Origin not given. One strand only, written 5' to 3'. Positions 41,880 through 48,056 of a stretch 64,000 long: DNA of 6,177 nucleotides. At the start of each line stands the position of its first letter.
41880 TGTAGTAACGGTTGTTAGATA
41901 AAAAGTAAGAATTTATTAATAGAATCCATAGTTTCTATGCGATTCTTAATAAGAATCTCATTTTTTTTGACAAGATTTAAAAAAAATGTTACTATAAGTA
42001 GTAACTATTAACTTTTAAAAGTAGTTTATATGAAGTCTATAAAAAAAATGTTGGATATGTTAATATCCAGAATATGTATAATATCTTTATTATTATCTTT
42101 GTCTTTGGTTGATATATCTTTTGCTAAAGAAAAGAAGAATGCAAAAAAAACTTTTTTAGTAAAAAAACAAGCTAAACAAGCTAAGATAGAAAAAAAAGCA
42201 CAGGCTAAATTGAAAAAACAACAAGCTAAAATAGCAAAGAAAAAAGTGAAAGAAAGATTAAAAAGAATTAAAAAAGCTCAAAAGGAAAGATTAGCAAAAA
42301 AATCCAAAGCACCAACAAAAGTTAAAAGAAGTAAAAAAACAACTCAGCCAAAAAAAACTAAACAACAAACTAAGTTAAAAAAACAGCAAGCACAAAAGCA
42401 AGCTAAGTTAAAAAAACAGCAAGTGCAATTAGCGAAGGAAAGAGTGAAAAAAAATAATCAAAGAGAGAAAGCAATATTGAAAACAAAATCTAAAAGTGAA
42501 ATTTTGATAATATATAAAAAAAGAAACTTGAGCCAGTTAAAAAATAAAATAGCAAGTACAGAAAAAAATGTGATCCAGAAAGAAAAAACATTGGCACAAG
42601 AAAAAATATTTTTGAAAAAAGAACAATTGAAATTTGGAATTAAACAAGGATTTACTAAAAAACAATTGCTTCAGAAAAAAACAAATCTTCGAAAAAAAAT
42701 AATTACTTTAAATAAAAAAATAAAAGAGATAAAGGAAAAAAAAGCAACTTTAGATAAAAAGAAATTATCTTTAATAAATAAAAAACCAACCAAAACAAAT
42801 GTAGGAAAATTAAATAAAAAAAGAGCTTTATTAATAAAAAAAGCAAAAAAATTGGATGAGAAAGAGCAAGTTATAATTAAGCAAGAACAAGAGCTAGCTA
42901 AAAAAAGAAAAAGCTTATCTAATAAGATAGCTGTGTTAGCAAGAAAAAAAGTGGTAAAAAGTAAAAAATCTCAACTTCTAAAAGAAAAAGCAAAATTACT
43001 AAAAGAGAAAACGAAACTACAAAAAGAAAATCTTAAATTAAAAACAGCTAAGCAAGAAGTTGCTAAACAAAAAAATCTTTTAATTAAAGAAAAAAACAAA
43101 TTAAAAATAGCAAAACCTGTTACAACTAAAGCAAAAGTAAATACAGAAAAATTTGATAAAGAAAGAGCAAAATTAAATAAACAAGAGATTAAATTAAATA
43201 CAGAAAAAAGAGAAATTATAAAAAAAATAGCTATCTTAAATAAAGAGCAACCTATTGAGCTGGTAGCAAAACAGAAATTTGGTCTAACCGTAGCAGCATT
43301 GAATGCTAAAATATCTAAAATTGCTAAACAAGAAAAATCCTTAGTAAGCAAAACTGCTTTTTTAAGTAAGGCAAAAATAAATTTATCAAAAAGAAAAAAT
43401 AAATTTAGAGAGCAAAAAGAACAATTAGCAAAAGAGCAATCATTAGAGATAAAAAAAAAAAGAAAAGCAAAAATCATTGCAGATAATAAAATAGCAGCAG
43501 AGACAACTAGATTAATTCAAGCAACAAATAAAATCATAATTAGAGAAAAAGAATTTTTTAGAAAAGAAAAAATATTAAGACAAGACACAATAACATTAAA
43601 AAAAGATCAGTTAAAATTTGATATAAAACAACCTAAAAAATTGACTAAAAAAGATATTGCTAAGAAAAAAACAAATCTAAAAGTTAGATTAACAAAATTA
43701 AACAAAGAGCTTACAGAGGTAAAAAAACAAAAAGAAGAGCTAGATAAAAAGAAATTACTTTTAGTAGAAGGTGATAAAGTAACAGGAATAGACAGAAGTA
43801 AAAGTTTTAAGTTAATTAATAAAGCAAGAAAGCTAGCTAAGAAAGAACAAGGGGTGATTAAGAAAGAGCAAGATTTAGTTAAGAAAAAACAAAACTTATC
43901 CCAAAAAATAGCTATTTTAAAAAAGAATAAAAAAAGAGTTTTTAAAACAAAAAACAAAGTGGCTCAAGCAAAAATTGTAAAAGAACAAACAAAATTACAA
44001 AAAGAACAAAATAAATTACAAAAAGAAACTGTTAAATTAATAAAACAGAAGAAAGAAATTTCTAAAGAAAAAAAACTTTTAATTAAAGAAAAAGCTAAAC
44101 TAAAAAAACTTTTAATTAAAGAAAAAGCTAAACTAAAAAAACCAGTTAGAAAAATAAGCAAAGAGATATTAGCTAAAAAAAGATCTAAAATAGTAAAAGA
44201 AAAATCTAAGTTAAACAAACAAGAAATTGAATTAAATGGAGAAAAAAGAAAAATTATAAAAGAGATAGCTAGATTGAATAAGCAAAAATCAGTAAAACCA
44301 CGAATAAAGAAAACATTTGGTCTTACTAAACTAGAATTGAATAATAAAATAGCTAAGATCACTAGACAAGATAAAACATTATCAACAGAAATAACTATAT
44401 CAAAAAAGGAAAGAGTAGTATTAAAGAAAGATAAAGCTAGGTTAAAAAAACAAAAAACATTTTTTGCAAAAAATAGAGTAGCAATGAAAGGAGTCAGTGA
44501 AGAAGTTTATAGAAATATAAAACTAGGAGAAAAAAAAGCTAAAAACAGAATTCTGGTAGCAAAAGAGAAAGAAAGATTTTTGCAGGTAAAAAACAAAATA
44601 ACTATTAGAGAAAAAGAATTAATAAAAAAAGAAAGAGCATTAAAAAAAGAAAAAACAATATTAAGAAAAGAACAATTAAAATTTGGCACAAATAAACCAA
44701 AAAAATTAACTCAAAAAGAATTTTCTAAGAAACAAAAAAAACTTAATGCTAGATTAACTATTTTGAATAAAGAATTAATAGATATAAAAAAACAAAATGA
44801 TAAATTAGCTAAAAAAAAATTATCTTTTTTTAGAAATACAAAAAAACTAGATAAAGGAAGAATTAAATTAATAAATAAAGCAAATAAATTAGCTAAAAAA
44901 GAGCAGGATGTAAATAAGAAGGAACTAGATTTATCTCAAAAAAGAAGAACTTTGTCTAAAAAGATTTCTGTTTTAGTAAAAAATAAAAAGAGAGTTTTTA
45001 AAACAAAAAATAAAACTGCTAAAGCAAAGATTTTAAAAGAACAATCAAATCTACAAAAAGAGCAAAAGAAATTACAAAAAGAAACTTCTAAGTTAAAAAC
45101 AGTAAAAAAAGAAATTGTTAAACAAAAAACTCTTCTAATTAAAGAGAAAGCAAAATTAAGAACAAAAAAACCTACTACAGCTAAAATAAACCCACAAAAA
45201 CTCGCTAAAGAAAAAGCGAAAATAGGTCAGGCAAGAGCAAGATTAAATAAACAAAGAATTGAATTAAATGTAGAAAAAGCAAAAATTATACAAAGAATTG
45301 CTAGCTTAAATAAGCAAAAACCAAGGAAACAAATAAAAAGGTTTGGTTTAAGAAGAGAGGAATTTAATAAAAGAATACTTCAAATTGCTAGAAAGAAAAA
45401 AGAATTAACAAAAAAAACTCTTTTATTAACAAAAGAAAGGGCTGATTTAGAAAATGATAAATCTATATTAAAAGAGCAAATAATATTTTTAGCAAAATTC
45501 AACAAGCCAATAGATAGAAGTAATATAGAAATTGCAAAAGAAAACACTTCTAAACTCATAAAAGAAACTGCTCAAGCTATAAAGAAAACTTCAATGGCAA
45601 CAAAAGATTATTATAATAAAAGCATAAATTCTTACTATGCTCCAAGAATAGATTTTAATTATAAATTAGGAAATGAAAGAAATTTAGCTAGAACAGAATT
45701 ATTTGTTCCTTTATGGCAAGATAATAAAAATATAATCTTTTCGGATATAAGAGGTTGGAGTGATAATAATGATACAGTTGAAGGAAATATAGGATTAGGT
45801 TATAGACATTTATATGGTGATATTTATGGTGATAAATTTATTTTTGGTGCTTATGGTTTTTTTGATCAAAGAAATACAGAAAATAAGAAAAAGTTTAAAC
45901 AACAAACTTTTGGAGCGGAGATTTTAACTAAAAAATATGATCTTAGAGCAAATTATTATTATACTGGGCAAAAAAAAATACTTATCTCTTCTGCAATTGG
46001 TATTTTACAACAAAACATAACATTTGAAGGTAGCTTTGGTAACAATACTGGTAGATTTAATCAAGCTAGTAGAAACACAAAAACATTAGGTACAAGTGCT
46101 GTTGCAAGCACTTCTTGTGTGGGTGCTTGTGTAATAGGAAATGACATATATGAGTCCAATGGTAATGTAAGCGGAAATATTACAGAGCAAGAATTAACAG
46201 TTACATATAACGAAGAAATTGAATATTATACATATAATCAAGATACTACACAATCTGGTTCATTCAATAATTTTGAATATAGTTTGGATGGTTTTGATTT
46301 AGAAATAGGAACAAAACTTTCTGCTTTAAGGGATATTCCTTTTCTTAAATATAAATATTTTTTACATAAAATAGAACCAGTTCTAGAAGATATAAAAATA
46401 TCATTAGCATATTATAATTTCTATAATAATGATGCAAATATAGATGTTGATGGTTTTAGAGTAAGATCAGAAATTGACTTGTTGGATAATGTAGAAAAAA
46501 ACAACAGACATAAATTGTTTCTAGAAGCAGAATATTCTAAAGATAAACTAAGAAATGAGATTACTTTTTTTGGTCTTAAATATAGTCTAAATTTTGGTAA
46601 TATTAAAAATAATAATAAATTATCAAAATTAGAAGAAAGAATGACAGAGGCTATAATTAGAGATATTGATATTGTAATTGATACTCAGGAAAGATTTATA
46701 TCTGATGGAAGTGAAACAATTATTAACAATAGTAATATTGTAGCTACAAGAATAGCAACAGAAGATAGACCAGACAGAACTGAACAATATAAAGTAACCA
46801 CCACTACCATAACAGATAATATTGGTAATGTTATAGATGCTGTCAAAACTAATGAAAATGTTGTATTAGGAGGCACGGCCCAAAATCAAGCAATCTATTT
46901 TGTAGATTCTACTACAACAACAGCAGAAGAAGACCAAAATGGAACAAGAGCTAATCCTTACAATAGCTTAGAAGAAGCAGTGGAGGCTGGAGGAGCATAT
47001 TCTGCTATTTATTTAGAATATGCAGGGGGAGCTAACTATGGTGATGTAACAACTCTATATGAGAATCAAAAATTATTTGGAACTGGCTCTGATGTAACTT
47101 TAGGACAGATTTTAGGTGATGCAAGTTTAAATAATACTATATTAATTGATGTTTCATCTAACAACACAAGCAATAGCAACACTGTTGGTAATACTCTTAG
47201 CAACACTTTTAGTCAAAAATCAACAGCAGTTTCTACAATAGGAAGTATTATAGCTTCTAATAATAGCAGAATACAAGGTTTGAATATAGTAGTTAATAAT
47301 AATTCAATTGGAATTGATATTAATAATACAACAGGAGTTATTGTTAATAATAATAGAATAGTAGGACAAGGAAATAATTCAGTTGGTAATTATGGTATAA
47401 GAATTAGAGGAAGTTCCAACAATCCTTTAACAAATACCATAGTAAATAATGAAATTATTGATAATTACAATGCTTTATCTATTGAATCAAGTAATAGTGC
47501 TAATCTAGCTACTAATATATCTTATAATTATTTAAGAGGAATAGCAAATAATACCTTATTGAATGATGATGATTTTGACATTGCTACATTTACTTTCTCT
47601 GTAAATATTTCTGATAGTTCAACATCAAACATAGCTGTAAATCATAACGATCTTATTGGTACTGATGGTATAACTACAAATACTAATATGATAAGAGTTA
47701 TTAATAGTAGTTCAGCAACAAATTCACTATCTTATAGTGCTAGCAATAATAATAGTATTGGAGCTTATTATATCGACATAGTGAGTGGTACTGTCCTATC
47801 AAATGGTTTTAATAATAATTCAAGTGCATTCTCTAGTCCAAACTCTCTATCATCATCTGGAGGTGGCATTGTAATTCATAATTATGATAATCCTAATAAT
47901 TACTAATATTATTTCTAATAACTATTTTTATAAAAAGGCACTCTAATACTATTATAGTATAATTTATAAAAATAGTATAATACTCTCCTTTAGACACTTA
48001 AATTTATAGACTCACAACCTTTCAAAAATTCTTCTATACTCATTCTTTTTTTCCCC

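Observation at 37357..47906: Tandem giant inverse-autotransporter-like proteins with a beta-helix passenger and a 600-1100-aa poly-lysine N-terminal region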

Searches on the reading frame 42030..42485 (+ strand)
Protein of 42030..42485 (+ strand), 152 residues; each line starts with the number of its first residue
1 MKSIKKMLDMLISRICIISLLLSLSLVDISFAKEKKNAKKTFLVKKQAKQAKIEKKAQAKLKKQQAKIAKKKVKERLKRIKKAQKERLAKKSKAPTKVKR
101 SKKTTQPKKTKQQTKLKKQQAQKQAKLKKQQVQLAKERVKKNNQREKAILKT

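Call 39: search_protein_families(library=pfam, proteins=[window:42030-42485:+], max_evalue=10)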
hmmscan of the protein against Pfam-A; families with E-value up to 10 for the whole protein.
window:42030-42485:+ (152 aa): 8 families
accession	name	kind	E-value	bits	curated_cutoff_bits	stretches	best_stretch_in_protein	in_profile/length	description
PF22251.1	PFF1_TM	-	0.23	11.4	32.3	1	17-131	102-215/300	Vacuolar membrane protease, transmembrane domain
PF01080.22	Presenilin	-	0.67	9.1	34.3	1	51-131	242-311/408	Presenilin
PF09936.14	Methyltrn_RNA_4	-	1.9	8.7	22.6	1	19-123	21-126/182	SAM-dependent RNA methyltransferase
PF09746.14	Membralin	-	2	8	23.7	1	19-144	44-178/392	Tumour-associated protein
PF02862.22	DDHD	-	3.8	8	28.3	1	52-136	100-210/258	DDHD domain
PF13086.12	AAA_11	-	3.8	7.6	27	1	44-140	97-191/257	AAA domain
PF12722.12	Hid1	-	5.6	5.5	22.5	1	30-145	574-685/812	High-temperature-induced dauer-formation protein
PF02601.20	Exonuc_VII_L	-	6.5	6.6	35.9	1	43-144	146-249/315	Exonuclease VII, large subunit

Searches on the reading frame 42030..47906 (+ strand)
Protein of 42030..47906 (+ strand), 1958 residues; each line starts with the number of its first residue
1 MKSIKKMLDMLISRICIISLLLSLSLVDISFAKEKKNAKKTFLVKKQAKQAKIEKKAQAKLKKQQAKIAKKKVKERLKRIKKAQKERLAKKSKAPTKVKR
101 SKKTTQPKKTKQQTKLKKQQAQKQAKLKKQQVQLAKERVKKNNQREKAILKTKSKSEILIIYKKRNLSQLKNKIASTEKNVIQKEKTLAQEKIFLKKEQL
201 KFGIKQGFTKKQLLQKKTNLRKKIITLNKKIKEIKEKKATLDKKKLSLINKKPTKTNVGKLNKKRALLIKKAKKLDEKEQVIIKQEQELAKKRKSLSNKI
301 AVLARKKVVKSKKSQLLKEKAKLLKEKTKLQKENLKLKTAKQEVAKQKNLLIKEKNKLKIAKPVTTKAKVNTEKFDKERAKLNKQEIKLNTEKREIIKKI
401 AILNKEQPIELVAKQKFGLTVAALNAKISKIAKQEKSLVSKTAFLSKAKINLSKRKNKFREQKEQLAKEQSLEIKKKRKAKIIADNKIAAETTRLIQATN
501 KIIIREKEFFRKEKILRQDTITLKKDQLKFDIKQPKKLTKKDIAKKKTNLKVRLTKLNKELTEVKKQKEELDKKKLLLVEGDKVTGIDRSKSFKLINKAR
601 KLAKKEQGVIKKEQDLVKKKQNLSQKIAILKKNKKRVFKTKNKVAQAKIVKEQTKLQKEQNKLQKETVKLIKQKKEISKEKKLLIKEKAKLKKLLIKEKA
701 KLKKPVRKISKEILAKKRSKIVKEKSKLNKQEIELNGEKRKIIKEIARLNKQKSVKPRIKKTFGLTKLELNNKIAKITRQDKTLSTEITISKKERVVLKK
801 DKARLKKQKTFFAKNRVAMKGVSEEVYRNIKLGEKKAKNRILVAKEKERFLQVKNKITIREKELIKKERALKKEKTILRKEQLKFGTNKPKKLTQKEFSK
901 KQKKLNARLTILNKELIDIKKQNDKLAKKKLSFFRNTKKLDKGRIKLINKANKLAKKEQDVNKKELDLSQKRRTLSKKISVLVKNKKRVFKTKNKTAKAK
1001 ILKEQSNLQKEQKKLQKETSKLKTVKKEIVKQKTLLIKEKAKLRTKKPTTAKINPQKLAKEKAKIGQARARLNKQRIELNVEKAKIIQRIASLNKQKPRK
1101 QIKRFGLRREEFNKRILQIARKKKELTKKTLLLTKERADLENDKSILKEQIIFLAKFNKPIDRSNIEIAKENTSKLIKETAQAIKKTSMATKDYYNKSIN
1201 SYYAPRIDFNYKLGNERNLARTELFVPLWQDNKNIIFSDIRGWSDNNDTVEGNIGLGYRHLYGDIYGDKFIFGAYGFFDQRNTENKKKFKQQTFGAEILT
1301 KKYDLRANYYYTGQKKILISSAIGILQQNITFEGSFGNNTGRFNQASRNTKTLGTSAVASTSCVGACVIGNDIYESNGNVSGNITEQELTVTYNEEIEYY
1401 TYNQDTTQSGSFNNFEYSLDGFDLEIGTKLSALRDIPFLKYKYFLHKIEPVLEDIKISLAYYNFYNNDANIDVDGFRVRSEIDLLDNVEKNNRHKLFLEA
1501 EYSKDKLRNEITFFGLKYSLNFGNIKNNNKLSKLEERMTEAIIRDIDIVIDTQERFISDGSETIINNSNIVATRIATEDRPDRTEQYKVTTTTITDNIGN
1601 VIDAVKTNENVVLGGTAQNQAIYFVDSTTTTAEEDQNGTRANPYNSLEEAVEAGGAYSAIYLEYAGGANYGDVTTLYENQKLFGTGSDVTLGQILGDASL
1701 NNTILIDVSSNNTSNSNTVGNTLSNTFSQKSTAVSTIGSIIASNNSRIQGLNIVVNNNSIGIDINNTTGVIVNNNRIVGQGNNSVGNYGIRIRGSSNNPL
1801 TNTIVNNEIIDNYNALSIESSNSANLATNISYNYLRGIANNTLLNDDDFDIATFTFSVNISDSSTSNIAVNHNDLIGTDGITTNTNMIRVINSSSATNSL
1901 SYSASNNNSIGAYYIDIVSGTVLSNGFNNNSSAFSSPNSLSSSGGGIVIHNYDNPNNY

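Call 3: search_protein_families(library=pfam, proteins=[window:42030-47906:+], max_evalue=1)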
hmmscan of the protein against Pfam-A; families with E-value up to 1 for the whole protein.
window:42030-47906:+ (1958 aa): 0 families

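Call 4: search_protein_families(library=ncbifam, proteins=[window:42030-47906:+], max_evalue=1)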
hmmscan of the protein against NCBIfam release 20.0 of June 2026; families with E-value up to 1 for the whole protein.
window:42030-47906:+ (1958 aa): 0 families

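Call 12: list_cluster_members(proteins=[P0001, window:42030-47903:+, P0002, P0006, P0009])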
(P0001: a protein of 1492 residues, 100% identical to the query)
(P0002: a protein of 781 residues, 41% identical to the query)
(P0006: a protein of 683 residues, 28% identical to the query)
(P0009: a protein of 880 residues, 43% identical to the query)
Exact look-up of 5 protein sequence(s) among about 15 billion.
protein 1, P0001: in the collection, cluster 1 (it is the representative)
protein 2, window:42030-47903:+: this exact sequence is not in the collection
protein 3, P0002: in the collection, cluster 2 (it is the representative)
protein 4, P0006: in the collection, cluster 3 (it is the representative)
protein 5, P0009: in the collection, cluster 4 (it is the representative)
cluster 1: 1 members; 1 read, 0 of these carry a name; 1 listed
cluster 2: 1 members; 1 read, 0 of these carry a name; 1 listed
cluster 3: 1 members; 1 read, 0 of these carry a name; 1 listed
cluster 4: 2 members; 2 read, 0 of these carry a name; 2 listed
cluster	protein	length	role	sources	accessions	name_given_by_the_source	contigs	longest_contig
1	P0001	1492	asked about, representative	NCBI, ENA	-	-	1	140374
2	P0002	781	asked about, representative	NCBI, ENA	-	-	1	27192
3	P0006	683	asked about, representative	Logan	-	-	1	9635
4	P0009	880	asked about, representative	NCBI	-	-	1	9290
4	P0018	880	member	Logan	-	-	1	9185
